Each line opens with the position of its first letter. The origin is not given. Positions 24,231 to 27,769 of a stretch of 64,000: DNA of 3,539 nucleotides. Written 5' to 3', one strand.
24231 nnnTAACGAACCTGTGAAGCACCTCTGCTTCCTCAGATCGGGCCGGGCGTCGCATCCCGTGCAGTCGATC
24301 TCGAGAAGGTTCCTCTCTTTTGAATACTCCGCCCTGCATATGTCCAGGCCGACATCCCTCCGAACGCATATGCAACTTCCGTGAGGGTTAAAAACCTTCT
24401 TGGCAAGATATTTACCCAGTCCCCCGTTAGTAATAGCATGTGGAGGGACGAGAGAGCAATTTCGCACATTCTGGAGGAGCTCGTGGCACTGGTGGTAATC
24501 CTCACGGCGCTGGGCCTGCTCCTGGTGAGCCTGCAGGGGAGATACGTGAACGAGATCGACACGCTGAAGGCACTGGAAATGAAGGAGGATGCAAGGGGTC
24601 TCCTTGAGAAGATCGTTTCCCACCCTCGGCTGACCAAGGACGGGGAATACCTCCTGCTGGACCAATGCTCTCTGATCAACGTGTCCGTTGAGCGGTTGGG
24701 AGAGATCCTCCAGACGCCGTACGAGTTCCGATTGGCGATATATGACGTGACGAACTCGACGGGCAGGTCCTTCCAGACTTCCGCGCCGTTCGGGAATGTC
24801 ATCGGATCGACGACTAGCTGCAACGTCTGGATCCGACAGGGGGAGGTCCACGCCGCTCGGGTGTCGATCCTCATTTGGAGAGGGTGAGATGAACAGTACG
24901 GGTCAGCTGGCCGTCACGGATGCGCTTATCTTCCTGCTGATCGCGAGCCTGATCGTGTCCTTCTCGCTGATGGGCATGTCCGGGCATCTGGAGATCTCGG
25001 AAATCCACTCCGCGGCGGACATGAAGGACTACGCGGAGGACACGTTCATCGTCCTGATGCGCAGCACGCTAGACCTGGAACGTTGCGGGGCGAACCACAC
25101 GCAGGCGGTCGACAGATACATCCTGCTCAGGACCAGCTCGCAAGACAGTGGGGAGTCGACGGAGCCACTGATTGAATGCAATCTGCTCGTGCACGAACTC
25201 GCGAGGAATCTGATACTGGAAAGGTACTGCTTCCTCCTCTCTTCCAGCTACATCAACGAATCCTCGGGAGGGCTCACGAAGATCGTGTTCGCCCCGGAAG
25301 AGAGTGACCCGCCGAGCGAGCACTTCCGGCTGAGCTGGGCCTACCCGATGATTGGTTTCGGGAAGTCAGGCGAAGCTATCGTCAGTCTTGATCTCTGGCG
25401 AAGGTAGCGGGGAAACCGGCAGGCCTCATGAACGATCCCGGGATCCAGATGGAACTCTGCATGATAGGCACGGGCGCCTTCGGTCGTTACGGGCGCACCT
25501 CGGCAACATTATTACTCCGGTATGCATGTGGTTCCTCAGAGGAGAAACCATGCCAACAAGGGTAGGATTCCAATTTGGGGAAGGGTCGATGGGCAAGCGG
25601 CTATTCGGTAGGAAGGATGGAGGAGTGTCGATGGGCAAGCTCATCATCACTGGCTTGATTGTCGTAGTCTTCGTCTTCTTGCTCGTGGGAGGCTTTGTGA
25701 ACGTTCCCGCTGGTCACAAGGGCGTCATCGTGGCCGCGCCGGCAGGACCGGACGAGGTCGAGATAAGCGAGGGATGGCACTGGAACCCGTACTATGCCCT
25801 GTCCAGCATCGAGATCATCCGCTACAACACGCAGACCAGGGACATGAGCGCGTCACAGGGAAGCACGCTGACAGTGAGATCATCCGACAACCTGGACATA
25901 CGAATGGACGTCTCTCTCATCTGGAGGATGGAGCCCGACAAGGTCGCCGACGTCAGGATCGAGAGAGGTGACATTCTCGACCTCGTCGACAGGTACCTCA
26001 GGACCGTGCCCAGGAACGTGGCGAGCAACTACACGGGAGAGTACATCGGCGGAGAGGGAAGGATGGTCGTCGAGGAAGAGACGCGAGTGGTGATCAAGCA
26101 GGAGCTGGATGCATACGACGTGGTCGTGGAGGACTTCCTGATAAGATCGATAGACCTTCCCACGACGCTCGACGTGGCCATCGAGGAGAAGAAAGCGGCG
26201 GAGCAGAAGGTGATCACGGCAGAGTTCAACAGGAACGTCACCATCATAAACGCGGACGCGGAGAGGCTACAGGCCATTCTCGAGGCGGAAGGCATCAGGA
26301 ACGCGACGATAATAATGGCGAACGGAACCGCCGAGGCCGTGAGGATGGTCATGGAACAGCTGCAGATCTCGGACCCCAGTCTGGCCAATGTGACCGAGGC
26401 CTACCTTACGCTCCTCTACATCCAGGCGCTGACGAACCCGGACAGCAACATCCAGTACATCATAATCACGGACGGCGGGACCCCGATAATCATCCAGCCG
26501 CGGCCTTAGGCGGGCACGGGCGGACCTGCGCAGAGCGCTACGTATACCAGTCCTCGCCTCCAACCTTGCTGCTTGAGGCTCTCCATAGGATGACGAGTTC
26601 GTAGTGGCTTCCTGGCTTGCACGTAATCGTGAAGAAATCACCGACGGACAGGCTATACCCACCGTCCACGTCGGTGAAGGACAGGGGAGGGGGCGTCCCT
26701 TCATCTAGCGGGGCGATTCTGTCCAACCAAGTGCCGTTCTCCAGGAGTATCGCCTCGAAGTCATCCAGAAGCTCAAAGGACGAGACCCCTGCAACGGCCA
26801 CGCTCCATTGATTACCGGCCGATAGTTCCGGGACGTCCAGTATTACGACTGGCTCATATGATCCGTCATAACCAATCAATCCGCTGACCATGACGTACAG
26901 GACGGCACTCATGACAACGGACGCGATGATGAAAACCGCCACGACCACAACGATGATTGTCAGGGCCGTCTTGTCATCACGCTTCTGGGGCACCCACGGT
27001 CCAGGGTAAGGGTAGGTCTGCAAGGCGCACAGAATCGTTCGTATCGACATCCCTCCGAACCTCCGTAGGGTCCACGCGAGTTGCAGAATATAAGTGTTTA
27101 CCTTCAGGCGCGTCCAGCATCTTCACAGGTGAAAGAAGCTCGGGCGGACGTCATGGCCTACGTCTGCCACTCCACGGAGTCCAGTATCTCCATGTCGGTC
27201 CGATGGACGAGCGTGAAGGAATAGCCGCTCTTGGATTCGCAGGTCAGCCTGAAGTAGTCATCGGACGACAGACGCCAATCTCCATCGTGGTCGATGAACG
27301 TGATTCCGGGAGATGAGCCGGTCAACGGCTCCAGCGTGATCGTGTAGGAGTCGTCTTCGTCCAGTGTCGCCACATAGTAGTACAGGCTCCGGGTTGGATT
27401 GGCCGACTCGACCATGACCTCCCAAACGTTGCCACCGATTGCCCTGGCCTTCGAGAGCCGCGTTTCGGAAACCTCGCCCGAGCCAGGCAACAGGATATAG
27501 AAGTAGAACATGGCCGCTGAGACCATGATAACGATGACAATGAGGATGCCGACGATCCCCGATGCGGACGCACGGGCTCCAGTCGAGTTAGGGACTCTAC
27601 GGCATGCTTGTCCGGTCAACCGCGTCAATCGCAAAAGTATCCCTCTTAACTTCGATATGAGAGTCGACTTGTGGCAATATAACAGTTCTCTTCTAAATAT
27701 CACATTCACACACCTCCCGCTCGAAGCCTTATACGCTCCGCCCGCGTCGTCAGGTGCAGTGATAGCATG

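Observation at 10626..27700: Two giant S8 subtilases placed convergently against a type-IV-filament assembly module: a candidate archaeal T2SS-like secretion or surface-display locus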

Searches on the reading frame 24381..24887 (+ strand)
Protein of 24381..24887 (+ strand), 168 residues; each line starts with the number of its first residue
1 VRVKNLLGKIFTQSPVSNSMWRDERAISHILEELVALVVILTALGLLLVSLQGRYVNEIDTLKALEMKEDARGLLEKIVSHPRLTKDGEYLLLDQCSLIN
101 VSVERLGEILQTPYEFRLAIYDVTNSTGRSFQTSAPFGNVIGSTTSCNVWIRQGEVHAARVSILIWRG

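Call 6: search_protein_families(library=ncbifam, proteins=[window:24381-24887:+], max_evalue=0.1)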
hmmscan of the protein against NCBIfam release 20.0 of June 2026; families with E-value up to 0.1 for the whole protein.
window:24381-24887:+ (168 aa): 0 families

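Call 68: search_protein_families(library=pfam, proteins=[window:24438-24887:+], max_evalue=5)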
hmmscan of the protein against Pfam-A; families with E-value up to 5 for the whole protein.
window:24438-24887:+ (149 aa): 1 family
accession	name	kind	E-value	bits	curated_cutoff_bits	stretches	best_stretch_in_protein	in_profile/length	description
PF11026.13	DUF2721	-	0.059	13.7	28.3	1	17-51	3-37/129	Protein of unknown function (DUF2721)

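Call 75: find_homologous_proteins(query=window:24438-24887:+, max_evalue=0.01)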
Query window:24438-24887:+ (149 aa): 10 proteins with E <= 0.01 among 82 candidates.
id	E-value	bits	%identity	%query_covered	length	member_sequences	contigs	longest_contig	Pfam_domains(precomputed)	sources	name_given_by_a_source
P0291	2.3e-82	292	91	100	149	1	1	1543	-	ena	-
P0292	8.6e-81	287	89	100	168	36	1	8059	-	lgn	-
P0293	1.1e-79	284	99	90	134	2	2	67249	-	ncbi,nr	ncbi:MAG: hypothetical protein LN415_01825 [Candidatus Thermoplasmatota archaeon]|nr:hypothetical pr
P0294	1.8e-79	283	89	100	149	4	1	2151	-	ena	-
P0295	1.3e-78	280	87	100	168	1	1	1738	-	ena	-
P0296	3.0e-76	272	85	100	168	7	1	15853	-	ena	-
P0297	2.5e-73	263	85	100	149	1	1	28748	-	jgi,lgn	jgi:hypothetical protein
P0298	6.1e-66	239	84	90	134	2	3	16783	-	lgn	-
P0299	2.1e-53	198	65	99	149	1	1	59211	-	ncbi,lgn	ncbi:MAG: hypothetical protein ACE5QW_00990 [Thermoplasmata archaeon]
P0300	2.8e-47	179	58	99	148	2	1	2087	-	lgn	-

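Call 83: predict_structure(alignment_id=A6)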
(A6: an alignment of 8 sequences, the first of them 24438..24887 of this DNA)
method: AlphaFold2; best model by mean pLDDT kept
length: 149 residues; sequences in the alignment: 8
mean_pLDDT: 84.7   pTM: 0.64
mean pLDDT of the five models: 84.7, 79.2, 78.6, 76.3, 63.5
residues with pLDDT >= 90: 39; 70-90: 99; 50-70: 11; < 50: 0
segments of 3 or more residues with pLDDT < 50: none
pLDDT, mean of each block of 10 residues (from residue 1): 75 88 88 77 84 90 83 69 83 90 88 90 91 84 89
secondary structure, 60 per line:
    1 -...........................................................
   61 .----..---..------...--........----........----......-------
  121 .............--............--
elements in order: H2-61 H84-91 E96-103 E108-113 E121-133 E136-147

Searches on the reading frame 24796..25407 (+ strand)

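Call 4: search_protein_families(library=pfam, proteins=[window:24796-25407:+], max_evalue=0.01)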
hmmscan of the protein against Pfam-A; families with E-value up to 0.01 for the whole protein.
window:24796-25407:+ (203 aa): 0 families

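Call 6: search_protein_families(library=ncbifam, proteins=[window:24796-25407:+], max_evalue=0.1)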
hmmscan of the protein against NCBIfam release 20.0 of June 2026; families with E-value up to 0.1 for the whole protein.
window:24796-25407:+ (203 aa): 0 families

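Call 68: search_protein_families(library=pfam, proteins=[window:24889-25407:+], max_evalue=5)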
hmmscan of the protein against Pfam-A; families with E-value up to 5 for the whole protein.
window:24889-25407:+ (172 aa): 1 family
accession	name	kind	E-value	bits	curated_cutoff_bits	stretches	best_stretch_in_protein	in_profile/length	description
PF04197.17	Birna_RdRp_palm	-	0.21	10.9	25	1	48-116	395-468/531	Birnavirus RNA dependent RNA polymerase (VP1), palm domain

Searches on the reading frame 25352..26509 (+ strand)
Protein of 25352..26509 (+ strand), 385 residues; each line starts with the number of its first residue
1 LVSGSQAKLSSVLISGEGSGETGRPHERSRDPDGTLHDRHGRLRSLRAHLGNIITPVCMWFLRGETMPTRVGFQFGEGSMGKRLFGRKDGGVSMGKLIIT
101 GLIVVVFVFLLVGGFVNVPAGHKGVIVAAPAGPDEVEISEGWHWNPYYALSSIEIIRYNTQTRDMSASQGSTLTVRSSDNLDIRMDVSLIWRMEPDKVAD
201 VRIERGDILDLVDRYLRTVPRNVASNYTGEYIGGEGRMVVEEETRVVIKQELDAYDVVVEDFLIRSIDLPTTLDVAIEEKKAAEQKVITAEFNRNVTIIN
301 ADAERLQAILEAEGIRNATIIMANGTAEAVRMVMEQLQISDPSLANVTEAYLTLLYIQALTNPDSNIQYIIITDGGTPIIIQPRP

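Call 4: search_protein_families(library=pfam, proteins=[window:25352-26509:+], max_evalue=0.01)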
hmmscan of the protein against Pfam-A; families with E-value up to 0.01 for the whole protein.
window:25352-26509:+ (385 aa): 1 family
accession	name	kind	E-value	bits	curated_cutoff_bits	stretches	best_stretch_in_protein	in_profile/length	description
PF01145.31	Band_7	-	7.5e-22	78.7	23.6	1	117-295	2-166/176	SPFH domain / Band 7 family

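Call 6: search_protein_families(library=ncbifam, proteins=[window:25352-26509:+], max_evalue=0.1)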
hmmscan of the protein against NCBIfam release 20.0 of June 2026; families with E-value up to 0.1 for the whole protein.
window:25352-26509:+ (385 aa): 3 families
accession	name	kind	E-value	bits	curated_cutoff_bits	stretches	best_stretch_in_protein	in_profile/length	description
NF008181.0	PRK10930.1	equivalog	3.7e-06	26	660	1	93-336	75-301/419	FtsH protease activity modulator HflK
TIGR01933.1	hflK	equivalog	0.00032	20.2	159.4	1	231-372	107-247/261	FtsH protease activity modulator HflK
TIGR01932.1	hflC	equivalog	0.0048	15.8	134.4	1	231-332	168-273/318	protease modulator HflC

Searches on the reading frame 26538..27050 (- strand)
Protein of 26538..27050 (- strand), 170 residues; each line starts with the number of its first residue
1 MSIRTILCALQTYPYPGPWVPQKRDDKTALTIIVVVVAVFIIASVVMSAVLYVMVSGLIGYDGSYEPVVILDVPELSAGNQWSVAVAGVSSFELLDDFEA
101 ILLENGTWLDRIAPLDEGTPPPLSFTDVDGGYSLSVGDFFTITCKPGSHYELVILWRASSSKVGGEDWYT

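Call 4: search_protein_families(library=pfam, proteins=[window:26538-27050:-], max_evalue=0.01)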
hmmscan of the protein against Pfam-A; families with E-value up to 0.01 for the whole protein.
window:26538-27050:- (170 aa): 1 family
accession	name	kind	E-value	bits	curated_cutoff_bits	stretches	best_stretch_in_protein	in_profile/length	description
PF04893.22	Yip1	-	0.0063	16.8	28.6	1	26-69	55-97/173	Yip1 domain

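Call 6: search_protein_families(library=ncbifam, proteins=[window:26538-27050:-], max_evalue=0.1)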
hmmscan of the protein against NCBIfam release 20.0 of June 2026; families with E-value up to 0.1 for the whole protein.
window:26538-27050:- (170 aa): 0 families

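Call 68: search_protein_families(library=pfam, proteins=[window:26538-27050:-], max_evalue=5)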
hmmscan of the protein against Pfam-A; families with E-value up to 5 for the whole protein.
window:26538-27050:- (170 aa): 3 families
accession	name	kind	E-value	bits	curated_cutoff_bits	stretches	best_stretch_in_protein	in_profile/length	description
PF04893.22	Yip1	-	0.0063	16.8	28.6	1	26-69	55-97/173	Yip1 domain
PF14143.11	YrhC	-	0.093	13.3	27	1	6-49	16-59/72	YrhC-like protein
PF13800.11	Sigma_reg_N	-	0.2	12.4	26.3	1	23-55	6-38/91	Sigma factor regulator N-terminal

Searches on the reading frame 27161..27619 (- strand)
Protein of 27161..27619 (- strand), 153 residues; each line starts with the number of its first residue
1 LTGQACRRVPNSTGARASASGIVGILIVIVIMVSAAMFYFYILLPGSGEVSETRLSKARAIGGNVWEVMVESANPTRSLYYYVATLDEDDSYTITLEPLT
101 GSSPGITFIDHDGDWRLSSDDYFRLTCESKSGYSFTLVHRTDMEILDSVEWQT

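Call 68: search_protein_families(library=pfam, proteins=[window:27161-27619:-], max_evalue=5)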
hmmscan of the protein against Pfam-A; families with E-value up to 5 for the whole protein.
seq(153 aa): 1 family
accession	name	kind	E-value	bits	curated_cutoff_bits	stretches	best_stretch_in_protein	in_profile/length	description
PF05101.18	VirB3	-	0.14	12.9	23.9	1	4-45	7-48/84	Type IV secretory pathway, VirB3-like protein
